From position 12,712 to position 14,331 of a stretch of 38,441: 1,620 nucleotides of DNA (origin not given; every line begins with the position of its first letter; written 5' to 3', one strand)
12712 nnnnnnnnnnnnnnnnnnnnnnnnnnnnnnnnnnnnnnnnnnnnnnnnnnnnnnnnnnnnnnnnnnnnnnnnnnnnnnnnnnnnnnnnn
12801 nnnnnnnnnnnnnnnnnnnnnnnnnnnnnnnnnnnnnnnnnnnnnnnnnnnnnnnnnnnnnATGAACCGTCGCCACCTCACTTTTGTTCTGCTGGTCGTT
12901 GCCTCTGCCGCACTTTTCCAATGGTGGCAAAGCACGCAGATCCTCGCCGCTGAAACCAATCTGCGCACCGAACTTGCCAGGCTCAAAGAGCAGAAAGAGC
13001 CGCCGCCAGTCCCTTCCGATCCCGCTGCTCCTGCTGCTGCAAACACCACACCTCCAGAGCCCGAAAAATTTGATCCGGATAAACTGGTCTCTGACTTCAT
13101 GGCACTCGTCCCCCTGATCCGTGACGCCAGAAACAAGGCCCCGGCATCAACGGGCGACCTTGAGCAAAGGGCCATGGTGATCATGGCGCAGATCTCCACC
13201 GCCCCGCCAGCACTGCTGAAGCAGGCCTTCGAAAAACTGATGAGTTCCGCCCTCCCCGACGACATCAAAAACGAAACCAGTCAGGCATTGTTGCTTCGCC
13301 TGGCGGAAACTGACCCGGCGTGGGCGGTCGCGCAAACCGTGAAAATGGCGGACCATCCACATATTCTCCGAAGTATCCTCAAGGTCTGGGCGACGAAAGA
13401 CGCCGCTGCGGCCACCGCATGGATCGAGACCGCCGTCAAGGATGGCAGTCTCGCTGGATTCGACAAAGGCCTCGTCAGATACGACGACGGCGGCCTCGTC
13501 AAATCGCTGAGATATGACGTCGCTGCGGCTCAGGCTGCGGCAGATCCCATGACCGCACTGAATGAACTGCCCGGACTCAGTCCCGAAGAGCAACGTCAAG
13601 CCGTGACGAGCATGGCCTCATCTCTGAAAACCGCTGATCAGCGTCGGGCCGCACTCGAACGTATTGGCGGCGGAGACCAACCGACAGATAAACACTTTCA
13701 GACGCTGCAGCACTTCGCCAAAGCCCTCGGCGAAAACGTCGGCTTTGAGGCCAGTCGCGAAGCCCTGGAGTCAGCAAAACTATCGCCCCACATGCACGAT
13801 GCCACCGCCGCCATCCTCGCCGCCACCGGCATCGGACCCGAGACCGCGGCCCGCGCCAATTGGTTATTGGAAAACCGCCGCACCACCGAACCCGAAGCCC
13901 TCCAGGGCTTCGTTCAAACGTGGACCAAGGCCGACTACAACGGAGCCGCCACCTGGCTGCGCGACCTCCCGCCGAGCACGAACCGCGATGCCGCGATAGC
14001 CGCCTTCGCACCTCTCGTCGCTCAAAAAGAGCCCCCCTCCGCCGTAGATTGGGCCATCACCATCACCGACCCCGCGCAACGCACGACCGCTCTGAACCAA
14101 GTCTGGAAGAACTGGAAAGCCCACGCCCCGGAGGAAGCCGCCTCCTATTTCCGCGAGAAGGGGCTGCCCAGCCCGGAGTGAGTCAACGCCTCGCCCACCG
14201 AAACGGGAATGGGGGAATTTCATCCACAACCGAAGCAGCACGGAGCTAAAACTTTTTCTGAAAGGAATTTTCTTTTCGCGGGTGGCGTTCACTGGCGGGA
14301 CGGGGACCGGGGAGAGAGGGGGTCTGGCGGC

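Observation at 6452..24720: Tandem array of five membrane-tethered ECF sigma fusions, four paired with signal-anchored proteins of the same repeat type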

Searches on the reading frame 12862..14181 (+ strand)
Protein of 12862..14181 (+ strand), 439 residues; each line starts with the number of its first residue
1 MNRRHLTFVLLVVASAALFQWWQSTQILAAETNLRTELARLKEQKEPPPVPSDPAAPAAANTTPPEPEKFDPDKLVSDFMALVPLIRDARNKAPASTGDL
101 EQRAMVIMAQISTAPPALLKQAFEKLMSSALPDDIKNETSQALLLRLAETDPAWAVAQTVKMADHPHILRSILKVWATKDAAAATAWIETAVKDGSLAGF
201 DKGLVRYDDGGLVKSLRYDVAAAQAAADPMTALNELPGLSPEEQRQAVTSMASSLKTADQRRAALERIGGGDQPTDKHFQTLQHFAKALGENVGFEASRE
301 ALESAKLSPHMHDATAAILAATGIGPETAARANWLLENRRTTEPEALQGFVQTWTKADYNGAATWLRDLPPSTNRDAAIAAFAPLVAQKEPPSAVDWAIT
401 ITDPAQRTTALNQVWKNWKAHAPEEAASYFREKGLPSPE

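Call 4: search_protein_families(library=pfam, proteins=[window:12862-14181:+], max_evalue=0.01)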
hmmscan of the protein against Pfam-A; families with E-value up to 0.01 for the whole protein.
window:12862-14181:+ (439 aa): 0 families

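Call 5: search_protein_families(library=ncbifam, proteins=[window:12862-14181:+], max_evalue=0.01)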
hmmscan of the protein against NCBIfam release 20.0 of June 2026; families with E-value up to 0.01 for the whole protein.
window:12862-14181:+ (439 aa): 0 families

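Call 10: find_homologous_proteins(query=window:12862-14181:+)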
Query window:12862-14181:+ (439 aa): 10 proteins with E <= 0.001 among 8000 candidates.
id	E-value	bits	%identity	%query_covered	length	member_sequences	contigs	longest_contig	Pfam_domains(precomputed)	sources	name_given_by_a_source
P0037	9.2e-283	956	100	100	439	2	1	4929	-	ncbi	-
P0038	2.8e-196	671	71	100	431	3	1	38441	-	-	-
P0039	4.2e-192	657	71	100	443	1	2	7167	-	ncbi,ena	-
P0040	6.5e-160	551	61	100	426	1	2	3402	-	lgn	-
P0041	3.5e-153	529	59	100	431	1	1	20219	-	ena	-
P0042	9.9e-92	327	49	48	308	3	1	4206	-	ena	-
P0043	1.9e-45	174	33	96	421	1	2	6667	-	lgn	-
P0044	3.1e-39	154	31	97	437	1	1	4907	-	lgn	-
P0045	2.6e-4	39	36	21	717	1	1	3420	-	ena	-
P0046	4.9e-4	38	32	17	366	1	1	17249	-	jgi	jgi:hypothetical protein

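Call 42: search_protein_representatives(alignment_id=A2)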
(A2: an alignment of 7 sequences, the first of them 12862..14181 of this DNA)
Query: 7 sequences, 429 profile positions. Proteins with E-value up to 0.001 (for the whole library): 8059; up to 1e-10: 2585; up to 1e-30: 105. The best 150 are listed.
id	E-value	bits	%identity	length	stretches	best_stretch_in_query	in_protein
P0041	1.1e-205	700.6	-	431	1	1-429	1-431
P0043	4.3e-155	533.9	-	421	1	4-429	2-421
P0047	1.1e-111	390.8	-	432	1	8-428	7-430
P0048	1.7e-109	383.6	-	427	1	4-428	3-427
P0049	4.8e-104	365.7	-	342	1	90-428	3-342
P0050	1.2e-96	341.4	-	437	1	3-428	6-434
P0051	1.6e-94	334.3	-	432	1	5-427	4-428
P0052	1.7e-89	317.7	-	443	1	7-428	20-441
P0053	5.6e-83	296.3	-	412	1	4-428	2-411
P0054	1.5e-71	258.6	-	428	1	3-423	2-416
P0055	2.8e-70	254.4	-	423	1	4-428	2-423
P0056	4.4e-61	224.1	-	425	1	6-423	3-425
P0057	1.3e-60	222.6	-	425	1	3-420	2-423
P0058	5.6e-60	220.5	-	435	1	1-425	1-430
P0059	7.7e-60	220.0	-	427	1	1-425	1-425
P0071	1.5e-45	172.9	-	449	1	5-422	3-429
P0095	2.4e-38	149.2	-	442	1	5-425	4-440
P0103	1.7e-36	143.1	-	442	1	67-425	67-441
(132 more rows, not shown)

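Call 45: search_protein_families(library=pfam, alignment_id=A3, max_evalue=0.001)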
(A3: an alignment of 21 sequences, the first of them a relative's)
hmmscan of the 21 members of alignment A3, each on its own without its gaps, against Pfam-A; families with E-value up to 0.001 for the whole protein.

A. member 1, P0083 (643 aa): 2 families
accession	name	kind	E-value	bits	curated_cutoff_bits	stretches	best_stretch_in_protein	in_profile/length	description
PF13934.12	ELYS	-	9.8e-06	26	28.8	0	407-494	115-199/220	Nuclear pore complex assembly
PF13946.11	DUF4214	-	0.00097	19.6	23.2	0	329-353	37-62/72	Domain of unknown function (DUF4214)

B. families by the number of members that match (of 21 scanned): 6 families
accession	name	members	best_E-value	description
PF13934.12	ELYS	5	1.6e-07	Nuclear pore complex assembly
PF08281.18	Sigma70_r4_2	2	2.7e-11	Sigma-70, region 4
PF04545.22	Sigma70_r4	2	6.2e-10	Sigma-70, region 4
PF04542.20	Sigma70_r2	2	1.3e-06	Sigma-70 region 2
PF24603.1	TPR_30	1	0.00047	Tetratricopeptide repeat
PF13946.11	DUF4214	1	0.00097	Domain of unknown function (DUF4214)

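Call 46: find_related_loci(query=A2, collection=genome_contigs, flank=6000)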
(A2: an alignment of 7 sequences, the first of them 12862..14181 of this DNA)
Query A2 (439 aa) in genome_contigs; peptide patterns used: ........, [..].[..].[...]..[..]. (x = any residue, [..] = any of these).
58 stretches matched a pattern; 9 encode a relative of the query (tblastn E <= 1e-3); 9 distinct loci.
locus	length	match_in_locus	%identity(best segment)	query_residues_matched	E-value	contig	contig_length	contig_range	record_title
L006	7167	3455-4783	71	1-439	0e+0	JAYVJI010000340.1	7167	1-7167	MAG: Verrucomicrobiota bacterium isolate GL53_Down_concoct_97 GL53_Down_concoct_97_339, whole genome shotgun sequence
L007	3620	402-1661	34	6-438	2e-56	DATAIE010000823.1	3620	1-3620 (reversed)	MAG TPA_asm: Verrucomicrobiales bacterium isolate SMAG_U6875 k141_5201504, whole genome shotgun sequence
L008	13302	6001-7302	34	3-437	1e-53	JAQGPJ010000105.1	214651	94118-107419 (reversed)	MAG: Verrucomicrobiales bacterium isolate RYN_636 scaffold_1265472, whole genome shotgun sequence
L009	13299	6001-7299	32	1-438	1e-47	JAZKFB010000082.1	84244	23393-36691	MAG: Verrucomicrobiota bacterium isolate DC_HB_02_SPN181219-bin059 DCHB02SPN_B059_0_000000000082, whole genome shotgun s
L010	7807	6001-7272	32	4-438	2e-43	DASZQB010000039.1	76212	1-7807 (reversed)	MAG TPA_asm: Verrucomicrobiales bacterium isolate SMAG_U5986 k141_250173, whole genome shotgun sequence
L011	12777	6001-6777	32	169-439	2e-25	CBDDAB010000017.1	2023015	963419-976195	MAG: Verrucomicrobiales bacterium isolate 1b63dff0-0cb6-4c50-a596-4a9ec44ed05b genome assembly, contig: contig_17, whole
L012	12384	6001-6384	41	318-439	6e-25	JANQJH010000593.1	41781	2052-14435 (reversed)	MAG: Verrucomicrobiales bacterium isolate PL25a_bin.108 k99_1404909, whole genome shotgun sequence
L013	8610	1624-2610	28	101-435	1e-23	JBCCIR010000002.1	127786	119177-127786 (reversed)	MAG: Verrucomicrobiota bacterium isolate P01_B01_bin.95 k141_4172982_length_127786_cov_12.7318, whole genome shotgun seq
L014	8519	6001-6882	28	144-435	3e-23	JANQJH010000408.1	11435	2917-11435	MAG: Verrucomicrobiales bacterium isolate PL25a_bin.108 k99_2245070, whole genome shotgun sequence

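Call 54: find_encoding_contigs(protein=P0095, flank=5000, max_places=2)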
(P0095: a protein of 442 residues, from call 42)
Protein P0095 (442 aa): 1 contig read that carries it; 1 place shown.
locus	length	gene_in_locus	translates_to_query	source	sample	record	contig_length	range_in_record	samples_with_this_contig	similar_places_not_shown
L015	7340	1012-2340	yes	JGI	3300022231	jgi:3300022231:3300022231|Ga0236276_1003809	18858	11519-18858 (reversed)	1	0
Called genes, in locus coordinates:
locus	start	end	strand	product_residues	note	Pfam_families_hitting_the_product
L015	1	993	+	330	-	?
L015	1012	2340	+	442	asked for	-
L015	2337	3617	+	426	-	-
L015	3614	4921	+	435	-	-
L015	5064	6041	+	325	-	PF00365:PFK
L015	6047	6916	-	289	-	PF00135:COesterase, PF01738:DLH (faint), PF20434:BD-FAE, PF00561:Abhydrolase_1 (weak), PF07859:Abhydrolase_3, PF12697:Abhydrolase_6 (weak), PF00326:Peptidase_S9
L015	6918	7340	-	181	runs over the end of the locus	PF09835:DUF2062 (weak)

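Call 55: find_encoding_contigs(protein=P0059, flank=5000, max_places=2)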
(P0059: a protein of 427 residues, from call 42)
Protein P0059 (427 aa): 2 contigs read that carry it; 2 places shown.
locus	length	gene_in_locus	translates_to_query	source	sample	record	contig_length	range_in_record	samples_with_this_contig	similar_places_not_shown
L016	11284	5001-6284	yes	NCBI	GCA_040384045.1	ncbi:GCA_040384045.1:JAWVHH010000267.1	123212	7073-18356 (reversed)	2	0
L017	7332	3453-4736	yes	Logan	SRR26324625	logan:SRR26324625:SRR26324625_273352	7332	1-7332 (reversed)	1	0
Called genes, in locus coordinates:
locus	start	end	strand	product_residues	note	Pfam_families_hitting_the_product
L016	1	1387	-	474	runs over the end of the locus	PF04616:Glyco_hydro_43 (faint)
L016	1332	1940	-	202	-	-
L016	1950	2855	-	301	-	-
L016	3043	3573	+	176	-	PF04542:Sigma70_r2, PF08281:Sigma70_r4_2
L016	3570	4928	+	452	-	-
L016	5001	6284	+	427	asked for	-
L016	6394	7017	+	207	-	-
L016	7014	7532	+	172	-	PF07963:N_methyl (weak)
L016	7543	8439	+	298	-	PF00005:ABC_tran, PF13304:AAA_21 (weak)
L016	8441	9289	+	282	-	PF12679:ABC2_membrane_2 (weak), PF12730:ABC2_membrane_4, PF10920:DUF2705 (weak)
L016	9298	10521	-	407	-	PF08245:Mur_ligase_M (weak), PF02875:Mur_ligase_C, PF27239:FOL3_C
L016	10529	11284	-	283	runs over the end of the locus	PF13401:AAA_22 (weak), PF13604:AAA_30 (weak), PF00448:SRP54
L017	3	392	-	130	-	?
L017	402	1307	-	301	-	-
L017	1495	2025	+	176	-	PF04542:Sigma70_r2, PF08281:Sigma70_r4_2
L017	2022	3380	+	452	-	-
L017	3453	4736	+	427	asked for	-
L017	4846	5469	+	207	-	-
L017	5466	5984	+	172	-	PF07963:N_methyl (weak)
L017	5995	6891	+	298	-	PF00005:ABC_tran, PF13304:AAA_21 (weak)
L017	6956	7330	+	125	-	?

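Call 57: search_protein_families(library=pfam, proteins=[L016:3570-4928:+, L016:3043-3573:+], max_evalue=10)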
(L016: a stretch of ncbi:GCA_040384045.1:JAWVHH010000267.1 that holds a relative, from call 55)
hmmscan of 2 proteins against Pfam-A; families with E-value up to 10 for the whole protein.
L016:3570-4928:+ (452 aa): 2 families
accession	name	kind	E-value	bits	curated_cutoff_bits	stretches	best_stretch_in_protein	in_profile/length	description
PF16220.10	DUF4880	-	0.11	12.8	25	2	14-42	13-41/43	Domain of unknown function (DUF4880)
PF22565.1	mSLOG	-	0.32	11.7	27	1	1-56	37-92/105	Minimal SLOG domain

L016:3043-3573:+ (176 aa): 5 families
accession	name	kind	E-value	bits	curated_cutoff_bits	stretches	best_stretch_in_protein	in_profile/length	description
PF04542.20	Sigma70_r2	-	2.4e-11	43.7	24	1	15-80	3-70/71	Sigma-70 region 2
PF08281.18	Sigma70_r4_2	-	7.6e-08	32.3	25.7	1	110-161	3-54/54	Sigma-70, region 4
PF04545.22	Sigma70_r4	-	0.00017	21.5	24.1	1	114-163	1-50/50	Sigma-70, region 4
PF07374.17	DUF1492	-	0.0057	17.2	21.5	1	82-146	26-84/100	Protein of unknown function (DUF1492)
PF06530.18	Phage_antitermQ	-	0.052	13.9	26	1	106-165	48-110/118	Phage antitermination protein Q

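Call 59: find_homologous_proteins(query=L016:3570-4928:+)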
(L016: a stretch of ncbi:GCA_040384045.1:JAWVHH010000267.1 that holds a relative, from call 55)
Query L016:3570-4928:+ (452 aa): 9 proteins with E <= 0.001 among 8000 candidates.
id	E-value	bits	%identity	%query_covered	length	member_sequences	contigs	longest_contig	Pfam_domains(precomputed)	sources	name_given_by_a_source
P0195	2.4e-296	1000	100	100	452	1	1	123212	-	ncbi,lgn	ncbi:MAG: hypothetical protein V4727_10855 [Verrucomicrobiota bacterium]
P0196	2.8e-101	358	47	96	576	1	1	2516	-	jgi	jgi:hypothetical protein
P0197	8.2e-74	267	42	85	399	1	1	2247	-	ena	-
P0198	1.7e-73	266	37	96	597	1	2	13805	PF16220.11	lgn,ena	-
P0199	8.3e-70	254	39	87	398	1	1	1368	-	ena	-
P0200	2.9e-64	236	35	96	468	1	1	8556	-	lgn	-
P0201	1.4e-48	184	33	90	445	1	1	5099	-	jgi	jgi:hypothetical protein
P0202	5.5e-41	159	32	79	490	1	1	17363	-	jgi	jgi:hypothetical protein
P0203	7.6e-38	149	31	78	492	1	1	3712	-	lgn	-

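Call 61: find_encoding_contigs(protein=P0198, flank=6000, max_places=2)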
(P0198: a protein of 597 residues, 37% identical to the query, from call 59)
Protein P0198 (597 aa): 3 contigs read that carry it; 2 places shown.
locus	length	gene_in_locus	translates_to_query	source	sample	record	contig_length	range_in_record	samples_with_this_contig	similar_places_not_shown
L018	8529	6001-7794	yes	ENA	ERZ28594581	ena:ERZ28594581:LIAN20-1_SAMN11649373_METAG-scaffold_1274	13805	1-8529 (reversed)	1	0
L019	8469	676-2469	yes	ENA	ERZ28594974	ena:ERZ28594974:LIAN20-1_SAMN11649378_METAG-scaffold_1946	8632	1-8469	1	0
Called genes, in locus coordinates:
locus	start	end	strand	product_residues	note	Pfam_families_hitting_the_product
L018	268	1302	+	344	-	PF01381:HTH_3, PF13443:HTH_26 (weak), PF13560:HTH_31, PF12727:PBP_like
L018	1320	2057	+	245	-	PF01925:TauE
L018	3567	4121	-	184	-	-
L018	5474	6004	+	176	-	PF04542:Sigma70_r2, PF08281:Sigma70_r4_2, PF04545:Sigma70_r4 (weak)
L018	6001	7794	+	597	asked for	PF16220:DUF4880 (faint)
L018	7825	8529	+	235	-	?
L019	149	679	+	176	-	PF04542:Sigma70_r2, PF08281:Sigma70_r4_2, PF04545:Sigma70_r4 (weak)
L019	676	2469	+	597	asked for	PF16220:DUF4880 (faint)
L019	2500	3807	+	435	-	-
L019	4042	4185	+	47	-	-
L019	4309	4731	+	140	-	PF12833:HTH_18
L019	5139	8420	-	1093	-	PF12951:PATR (weak)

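Call 62: find_encoding_contigs(protein=P0202, flank=6000, max_places=2)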
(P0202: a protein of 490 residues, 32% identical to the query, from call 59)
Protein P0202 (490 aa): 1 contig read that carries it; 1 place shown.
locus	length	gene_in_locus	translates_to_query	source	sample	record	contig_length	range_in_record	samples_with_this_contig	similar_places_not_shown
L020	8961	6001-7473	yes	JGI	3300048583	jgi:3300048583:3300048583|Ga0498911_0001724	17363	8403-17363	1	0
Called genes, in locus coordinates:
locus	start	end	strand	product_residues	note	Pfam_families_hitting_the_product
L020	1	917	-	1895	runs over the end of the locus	PF12951:PATR (weak)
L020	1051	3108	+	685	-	PF00930:DPPIV_N, PF02129:Peptidase_S15 (weak), PF00326:Peptidase_S9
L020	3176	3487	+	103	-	-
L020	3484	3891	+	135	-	-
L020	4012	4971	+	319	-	PF13593:SBF_like, PF01758:SBF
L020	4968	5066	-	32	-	-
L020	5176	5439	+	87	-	-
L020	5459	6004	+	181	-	PF07638:Sigma70_ECF (weak), PF04542:Sigma70_r2, PF08281:Sigma70_r4_2 (weak)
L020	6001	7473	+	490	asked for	-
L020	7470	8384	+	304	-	-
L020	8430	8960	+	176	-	PF04542:Sigma70_r2, PF08281:Sigma70_r4_2, PF04545:Sigma70_r4 (weak)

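Call 80: find_related_loci(query=A7, collection=metagenome_contigs, flank=5000)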
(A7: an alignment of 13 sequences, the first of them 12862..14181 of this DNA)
Query A7 (439 aa) in metagenome_contigs; peptide patterns used: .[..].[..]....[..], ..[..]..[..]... (x = any residue, [..] = any of these).
166 stretches matched a pattern; 1 encode a relative of the query (tblastn E <= 1e-3); 1 distinct loci.
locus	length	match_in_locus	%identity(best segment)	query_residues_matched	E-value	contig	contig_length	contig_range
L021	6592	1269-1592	31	333-439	2e-12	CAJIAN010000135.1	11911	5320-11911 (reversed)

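Call 81: find_encoding_contigs(protein=P0050, flank=5000, max_places=2)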
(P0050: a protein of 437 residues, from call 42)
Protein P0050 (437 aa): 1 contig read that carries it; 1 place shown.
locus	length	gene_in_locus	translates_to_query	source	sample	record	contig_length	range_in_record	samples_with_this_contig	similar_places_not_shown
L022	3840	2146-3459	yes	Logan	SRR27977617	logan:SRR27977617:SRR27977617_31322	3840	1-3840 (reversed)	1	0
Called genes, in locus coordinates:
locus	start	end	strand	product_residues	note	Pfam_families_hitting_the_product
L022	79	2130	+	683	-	PF04542:Sigma70_r2 (weak), PF04545:Sigma70_r4 (weak), PF08281:Sigma70_r4_2 (weak)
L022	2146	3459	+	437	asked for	-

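Call 82: find_encoding_contigs(protein=P0071, flank=5000, max_places=2)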
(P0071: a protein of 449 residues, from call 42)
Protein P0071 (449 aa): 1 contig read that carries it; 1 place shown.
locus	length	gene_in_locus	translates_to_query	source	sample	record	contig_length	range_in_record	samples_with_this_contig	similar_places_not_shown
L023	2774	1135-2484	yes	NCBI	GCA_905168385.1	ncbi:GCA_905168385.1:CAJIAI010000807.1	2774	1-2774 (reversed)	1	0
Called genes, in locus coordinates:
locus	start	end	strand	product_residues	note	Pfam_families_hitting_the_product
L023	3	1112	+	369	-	?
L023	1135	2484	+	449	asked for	-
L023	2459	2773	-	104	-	?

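Call 83: find_encoding_contigs(protein=P0103, flank=5000, max_places=2)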
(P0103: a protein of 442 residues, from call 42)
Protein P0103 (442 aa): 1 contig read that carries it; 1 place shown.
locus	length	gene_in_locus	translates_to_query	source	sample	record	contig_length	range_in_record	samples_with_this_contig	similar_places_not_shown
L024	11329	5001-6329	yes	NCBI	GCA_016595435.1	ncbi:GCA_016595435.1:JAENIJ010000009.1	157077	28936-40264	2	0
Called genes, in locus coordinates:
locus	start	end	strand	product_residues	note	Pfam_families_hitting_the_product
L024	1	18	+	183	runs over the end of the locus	PF04542:Sigma70_r2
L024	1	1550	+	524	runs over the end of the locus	PF04773:FecR (weak), PF13385:Laminin_G_3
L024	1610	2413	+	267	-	-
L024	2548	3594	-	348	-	PF03372:Exo_endo_phos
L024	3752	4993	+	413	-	-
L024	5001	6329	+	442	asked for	-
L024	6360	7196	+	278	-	-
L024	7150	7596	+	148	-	-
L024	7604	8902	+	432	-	-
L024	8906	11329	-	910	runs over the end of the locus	PF25788:Ig_Rha78A_N, PF08531:Bac_rhamnosid_N, PF05592:Bac_rhamnosid, PF17389:Bac_rhamnosid6H, PF22422:MGH1-like_GH (weak), PF17390:Bac_rhamnosid_C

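Call 93: predict_structure(alignment_id=A2)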
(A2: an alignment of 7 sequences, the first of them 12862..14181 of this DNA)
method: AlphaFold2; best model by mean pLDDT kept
length: 439 residues; sequences in the alignment: 7
mean_pLDDT: 82.5   pTM: 0.69
mean pLDDT of the five models: 82.5, 81.7, 78.0, 77.7, 75.7
residues with pLDDT >= 90: 218; 70-90: 134; 50-70: 59; < 50: 28
segments of 3 or more residues with pLDDT < 50: 45-67
pLDDT, mean of each block of 10 residues (from residue 1): 59 63 69 71 49 35 46 85 70 59 79 89 92 85 92 93 87 93 93 84 55 87 93 88 92 92 92 79 95 94 92 94 92 93 89 93 93 91 91 93 91 91 90 79
secondary structure, 60 per line:
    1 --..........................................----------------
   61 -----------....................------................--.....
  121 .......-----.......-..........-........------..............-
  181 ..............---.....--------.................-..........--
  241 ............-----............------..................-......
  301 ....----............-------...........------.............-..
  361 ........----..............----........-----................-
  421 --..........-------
elements in order: H3-44 H72-91 H98-113 H116-127 H133-139 H141-150 H152-159 H166-179 H181-194 H198-202 H211-227 H229-238 H241-252 H258-269 H276-293 H295-304 H309-320 H328-338 H345-357 H359-368 H373-386 H391-398 H404-419 H423-432
